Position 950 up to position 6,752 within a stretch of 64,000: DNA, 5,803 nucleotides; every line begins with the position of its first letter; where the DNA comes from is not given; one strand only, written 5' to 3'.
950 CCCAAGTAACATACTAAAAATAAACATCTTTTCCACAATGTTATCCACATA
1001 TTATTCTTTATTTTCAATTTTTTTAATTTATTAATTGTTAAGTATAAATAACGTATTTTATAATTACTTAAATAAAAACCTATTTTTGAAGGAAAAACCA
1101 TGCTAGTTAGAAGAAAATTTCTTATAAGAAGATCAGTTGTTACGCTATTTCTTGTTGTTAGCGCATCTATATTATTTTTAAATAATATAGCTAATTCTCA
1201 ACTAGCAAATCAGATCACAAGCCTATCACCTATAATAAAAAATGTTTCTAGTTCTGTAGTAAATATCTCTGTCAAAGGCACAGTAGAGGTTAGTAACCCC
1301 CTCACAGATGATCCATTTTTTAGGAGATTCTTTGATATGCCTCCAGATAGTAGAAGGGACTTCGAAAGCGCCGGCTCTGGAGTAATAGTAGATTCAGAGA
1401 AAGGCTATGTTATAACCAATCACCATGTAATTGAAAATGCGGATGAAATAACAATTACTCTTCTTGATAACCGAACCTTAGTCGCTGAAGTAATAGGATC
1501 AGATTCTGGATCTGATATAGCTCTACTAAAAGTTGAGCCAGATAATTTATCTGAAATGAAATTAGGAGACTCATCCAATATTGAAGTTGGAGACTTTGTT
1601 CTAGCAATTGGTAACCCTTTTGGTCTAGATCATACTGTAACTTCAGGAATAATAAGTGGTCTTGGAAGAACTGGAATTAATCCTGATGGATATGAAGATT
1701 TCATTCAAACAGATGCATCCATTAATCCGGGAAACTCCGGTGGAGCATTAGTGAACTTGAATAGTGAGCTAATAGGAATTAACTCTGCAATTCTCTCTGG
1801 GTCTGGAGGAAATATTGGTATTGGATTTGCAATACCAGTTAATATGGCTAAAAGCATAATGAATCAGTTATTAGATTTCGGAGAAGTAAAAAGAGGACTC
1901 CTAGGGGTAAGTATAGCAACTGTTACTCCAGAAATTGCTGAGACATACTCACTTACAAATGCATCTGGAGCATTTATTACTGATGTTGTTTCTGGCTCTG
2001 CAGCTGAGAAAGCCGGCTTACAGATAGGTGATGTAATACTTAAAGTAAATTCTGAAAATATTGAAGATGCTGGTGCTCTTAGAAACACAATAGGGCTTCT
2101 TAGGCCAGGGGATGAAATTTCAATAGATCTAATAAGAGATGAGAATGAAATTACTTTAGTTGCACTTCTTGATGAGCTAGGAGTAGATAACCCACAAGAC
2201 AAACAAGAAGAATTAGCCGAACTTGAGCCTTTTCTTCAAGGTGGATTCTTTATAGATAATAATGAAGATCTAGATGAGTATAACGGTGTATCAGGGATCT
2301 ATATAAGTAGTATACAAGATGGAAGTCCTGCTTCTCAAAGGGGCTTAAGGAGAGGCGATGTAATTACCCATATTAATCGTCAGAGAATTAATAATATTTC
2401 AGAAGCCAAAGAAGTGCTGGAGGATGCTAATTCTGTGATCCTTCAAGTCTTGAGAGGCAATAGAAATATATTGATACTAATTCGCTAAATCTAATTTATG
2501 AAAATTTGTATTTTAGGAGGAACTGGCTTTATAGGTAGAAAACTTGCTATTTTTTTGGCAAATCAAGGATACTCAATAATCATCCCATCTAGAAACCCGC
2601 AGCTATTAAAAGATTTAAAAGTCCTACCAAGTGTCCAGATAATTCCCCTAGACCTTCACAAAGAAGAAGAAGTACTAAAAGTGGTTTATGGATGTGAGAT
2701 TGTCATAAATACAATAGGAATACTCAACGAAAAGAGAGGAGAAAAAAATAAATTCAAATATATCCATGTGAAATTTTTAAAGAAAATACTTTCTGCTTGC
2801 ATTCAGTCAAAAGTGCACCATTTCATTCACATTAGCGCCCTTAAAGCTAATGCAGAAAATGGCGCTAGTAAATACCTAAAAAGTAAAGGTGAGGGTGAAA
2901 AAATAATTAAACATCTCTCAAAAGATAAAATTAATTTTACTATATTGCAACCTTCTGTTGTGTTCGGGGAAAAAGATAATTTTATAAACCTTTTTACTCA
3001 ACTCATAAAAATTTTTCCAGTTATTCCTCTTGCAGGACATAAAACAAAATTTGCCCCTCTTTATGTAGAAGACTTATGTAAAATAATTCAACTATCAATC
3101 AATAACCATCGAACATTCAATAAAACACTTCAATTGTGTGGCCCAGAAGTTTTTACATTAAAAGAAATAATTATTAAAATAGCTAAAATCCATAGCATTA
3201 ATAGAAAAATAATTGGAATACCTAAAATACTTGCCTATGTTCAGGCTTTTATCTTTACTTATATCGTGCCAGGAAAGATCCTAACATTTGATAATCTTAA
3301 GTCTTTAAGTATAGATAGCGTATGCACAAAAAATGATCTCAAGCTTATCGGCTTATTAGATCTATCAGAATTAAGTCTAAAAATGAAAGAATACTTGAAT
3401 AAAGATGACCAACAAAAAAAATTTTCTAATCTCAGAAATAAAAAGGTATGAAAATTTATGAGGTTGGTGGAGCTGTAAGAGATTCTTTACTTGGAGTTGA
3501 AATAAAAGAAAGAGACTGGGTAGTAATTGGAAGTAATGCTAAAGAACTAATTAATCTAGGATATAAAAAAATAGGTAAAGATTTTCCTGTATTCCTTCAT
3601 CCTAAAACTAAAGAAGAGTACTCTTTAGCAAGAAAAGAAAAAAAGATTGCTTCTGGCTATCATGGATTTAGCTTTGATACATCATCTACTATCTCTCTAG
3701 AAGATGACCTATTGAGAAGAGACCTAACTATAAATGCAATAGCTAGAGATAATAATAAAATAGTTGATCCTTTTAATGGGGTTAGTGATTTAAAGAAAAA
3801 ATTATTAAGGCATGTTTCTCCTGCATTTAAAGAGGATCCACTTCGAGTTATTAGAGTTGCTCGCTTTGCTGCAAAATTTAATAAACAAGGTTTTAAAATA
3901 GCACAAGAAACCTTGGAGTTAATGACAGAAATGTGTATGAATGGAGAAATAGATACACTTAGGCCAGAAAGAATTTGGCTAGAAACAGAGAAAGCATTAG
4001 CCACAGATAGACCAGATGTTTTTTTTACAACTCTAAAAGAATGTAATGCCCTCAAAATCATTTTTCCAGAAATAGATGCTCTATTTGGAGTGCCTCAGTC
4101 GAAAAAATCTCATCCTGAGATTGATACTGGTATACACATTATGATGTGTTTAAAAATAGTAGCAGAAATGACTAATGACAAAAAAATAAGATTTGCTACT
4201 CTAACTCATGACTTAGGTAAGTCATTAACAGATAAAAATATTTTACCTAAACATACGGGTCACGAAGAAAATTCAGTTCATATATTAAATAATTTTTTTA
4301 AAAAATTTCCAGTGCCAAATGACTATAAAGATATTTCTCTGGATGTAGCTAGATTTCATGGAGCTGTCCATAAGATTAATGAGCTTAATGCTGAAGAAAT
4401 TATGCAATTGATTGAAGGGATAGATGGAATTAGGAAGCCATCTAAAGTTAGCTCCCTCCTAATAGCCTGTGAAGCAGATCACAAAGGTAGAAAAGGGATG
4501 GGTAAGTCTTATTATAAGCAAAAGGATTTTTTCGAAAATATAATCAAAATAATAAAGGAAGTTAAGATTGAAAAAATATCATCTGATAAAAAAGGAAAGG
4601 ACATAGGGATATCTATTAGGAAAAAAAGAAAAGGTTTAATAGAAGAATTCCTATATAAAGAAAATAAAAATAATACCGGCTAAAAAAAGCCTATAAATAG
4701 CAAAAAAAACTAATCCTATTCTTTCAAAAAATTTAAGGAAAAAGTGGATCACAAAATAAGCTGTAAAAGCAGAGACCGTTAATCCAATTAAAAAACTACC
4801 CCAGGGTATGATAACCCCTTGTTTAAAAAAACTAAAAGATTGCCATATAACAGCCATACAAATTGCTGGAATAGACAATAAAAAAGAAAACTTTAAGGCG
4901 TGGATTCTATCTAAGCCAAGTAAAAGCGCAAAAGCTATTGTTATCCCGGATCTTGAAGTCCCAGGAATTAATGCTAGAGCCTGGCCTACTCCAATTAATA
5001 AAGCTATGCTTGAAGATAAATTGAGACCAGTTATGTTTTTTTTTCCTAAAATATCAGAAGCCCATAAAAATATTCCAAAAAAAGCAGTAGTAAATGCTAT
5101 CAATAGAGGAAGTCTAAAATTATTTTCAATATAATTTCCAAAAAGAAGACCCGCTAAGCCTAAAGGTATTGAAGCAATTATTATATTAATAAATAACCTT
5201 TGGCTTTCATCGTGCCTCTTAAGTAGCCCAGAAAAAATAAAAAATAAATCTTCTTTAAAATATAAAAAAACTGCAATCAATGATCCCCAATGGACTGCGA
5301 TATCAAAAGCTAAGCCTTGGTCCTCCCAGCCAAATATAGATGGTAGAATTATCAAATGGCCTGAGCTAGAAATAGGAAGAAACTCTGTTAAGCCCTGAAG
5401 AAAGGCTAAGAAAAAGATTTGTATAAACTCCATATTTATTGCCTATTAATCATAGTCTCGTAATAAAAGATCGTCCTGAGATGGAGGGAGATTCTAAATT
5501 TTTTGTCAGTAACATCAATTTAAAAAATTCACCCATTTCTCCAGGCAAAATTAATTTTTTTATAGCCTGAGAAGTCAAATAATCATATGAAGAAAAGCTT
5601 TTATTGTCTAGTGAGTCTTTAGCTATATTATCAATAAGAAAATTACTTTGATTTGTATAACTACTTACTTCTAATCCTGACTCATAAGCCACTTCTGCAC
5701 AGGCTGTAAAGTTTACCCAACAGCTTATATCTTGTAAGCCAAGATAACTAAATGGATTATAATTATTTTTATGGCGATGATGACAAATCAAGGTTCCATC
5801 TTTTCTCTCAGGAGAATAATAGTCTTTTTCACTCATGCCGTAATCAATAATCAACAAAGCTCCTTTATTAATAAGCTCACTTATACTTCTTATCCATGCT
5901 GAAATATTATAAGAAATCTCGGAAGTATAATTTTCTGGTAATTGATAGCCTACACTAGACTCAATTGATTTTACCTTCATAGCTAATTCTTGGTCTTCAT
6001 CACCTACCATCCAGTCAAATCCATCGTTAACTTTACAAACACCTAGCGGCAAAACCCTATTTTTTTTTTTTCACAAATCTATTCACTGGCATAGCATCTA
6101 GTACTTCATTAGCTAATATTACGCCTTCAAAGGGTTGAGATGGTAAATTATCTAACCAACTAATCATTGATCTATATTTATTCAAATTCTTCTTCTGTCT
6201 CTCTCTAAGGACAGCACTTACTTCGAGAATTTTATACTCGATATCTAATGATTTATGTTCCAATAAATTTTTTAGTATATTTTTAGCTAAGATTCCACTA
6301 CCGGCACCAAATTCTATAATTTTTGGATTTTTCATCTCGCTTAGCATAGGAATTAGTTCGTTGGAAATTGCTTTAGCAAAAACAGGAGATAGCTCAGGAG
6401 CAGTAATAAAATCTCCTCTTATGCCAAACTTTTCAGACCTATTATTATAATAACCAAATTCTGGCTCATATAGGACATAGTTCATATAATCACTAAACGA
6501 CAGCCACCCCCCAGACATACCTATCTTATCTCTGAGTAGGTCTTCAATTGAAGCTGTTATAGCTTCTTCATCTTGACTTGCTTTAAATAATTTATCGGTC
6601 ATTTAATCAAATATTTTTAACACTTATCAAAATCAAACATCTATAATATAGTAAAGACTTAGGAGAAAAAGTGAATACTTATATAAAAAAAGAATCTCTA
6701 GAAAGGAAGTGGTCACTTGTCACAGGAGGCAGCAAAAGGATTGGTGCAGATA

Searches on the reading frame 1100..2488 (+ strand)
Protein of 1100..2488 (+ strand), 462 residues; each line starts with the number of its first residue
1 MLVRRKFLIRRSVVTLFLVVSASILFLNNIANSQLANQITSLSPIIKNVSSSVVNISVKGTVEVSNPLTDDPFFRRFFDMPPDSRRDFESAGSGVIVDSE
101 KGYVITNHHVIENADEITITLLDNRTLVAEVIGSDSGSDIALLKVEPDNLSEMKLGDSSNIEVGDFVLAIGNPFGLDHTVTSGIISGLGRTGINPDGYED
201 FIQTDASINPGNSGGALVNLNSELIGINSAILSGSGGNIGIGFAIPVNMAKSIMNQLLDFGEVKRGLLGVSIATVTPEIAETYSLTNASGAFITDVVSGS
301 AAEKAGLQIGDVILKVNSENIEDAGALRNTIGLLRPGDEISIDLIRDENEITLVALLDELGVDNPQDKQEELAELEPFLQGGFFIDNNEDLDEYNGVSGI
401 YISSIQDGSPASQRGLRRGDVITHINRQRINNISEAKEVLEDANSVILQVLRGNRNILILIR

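Call 58: search_protein_families(library=pfam, proteins=[window:1100-2488:+], max_evalue=0.00001)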
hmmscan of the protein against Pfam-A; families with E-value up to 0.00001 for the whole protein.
window:1100-2488:+ (462 aa): 5 families
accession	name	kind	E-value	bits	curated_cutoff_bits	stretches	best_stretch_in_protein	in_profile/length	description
PF13365.12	Trypsin_2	-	1.9e-33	116.7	27.6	1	92-227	1-144/144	Trypsin-like peptidase domain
PF00595.29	PDZ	-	6.5e-25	87.8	23.2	2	262-341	7-77/81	PDZ domain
PF13180.12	PDZ_2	-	2.2e-23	82.7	27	2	267-353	2-76/80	PDZ domain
PF17820.7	PDZ_6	-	6.3e-21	74.3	27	2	292-327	1-36/54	PDZ domain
PF00089.32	Trypsin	-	7e-20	72.2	20.6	1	93-252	28-218/220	Trypsin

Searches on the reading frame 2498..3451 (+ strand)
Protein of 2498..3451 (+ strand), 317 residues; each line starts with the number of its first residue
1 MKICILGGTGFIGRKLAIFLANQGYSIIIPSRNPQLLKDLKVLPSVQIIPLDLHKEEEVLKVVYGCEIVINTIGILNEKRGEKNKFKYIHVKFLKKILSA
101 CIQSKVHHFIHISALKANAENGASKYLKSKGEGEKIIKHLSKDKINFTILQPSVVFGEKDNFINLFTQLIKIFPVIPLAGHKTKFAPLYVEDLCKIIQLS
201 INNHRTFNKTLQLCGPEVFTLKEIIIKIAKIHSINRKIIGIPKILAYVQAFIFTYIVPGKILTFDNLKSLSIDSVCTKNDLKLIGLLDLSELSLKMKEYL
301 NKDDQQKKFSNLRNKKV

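Call 58: search_protein_families(library=pfam, proteins=[window:2498-3451:+], max_evalue=0.00001)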
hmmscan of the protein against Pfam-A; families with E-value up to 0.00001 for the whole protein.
window:2498-3451:+ (317 aa): 5 families
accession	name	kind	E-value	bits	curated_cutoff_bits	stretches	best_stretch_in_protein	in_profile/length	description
PF13460.12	NAD_binding_10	-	1.2e-16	61.6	27.2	1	7-155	1-146/184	NAD(P)H-binding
PF01370.27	Epimerase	-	3.3e-15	56.6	20.9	1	3-206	1-230/240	NAD dependent epimerase/dehydratase family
PF01073.25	3Beta_HSD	-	6.1e-12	45.6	22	1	5-133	2-135/280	3-beta hydroxysteroid dehydrogenase/isomerase family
PF05368.20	NmrA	-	2.9e-08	34.1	27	1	2-225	4-227/298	NmrA-like family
PF04321.23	RmlD_sub_bind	-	6.1e-07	29.2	27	0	1-202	1-198/287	RmlD substrate binding domain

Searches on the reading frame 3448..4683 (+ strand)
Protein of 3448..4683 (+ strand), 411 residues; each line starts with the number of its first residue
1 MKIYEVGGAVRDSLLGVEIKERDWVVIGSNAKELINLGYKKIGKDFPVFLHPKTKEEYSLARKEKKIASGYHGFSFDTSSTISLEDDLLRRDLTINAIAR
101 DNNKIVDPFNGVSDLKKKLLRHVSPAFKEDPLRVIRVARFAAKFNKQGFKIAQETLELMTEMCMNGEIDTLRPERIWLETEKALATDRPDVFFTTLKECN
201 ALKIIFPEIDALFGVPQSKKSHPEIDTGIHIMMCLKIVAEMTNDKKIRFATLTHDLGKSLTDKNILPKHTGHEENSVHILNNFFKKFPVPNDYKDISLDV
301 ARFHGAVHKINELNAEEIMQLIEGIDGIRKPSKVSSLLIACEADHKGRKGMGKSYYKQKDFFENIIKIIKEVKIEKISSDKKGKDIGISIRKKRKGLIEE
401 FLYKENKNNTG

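Call 58: search_protein_families(library=pfam, proteins=[window:3448-4683:+], max_evalue=0.00001)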
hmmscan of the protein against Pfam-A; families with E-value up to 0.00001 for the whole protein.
window:3448-4683:+ (411 aa): 2 families
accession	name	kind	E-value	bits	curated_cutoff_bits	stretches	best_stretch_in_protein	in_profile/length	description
PF01743.26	PolyA_pol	-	4.7e-17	63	23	1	4-121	2-126/126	Poly A polymerase head domain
PF12627.12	PolyA_pol_RNAbd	-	2.1e-12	47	22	1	148-211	1-62/64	Probable RNA and SrmB- binding site of polymerase A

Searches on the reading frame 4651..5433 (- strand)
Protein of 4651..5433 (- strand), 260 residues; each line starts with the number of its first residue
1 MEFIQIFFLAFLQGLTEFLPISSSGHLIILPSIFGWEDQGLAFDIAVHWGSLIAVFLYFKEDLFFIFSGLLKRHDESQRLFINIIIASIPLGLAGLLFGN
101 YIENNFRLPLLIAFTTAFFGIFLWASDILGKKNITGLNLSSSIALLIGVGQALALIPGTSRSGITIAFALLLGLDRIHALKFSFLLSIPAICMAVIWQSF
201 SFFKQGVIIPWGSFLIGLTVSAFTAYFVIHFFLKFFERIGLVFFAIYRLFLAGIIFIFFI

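Call 58: search_protein_families(library=pfam, proteins=[window:4651-5433:-], max_evalue=0.00001)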
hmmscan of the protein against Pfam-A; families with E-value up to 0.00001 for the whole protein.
window:4651-5433:- (260 aa): 1 family
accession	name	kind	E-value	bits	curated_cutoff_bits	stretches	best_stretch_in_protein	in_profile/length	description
PF02673.24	BacA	-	1.7e-68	231.5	33.4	1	7-253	2-256/257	Bacitracin resistance protein BacA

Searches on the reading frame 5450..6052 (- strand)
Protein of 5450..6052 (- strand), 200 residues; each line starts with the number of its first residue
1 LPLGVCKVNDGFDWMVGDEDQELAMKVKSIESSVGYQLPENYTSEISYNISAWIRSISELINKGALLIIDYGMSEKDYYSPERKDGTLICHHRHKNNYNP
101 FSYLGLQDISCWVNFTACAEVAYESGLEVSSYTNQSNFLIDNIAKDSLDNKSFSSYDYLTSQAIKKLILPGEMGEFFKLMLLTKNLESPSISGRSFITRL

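Call 58: search_protein_families(library=pfam, proteins=[window:5450-6052:-], max_evalue=0.00001)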
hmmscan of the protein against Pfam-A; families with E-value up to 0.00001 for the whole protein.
window:5450-6052:- (200 aa): 1 family
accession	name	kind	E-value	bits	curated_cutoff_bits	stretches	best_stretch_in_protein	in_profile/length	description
PF02636.23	Methyltransf_28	-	5e-25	88.8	23.3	1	11-132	132-248/249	Putative S-adenosyl-L-methionine-dependent methyltransferase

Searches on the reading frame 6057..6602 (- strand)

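Call 58: search_protein_families(library=pfam, proteins=[window:6057-6602:-], max_evalue=0.00001)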
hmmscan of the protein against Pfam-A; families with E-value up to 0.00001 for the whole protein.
window:6057-6602:- (181 aa): 1 family
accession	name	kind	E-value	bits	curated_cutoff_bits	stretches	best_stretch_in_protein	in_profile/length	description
PF02636.23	Methyltransf_28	-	3.5e-26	92.6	23.3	1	79-180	2-114/249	Putative S-adenosyl-L-methionine-dependent methyltransferase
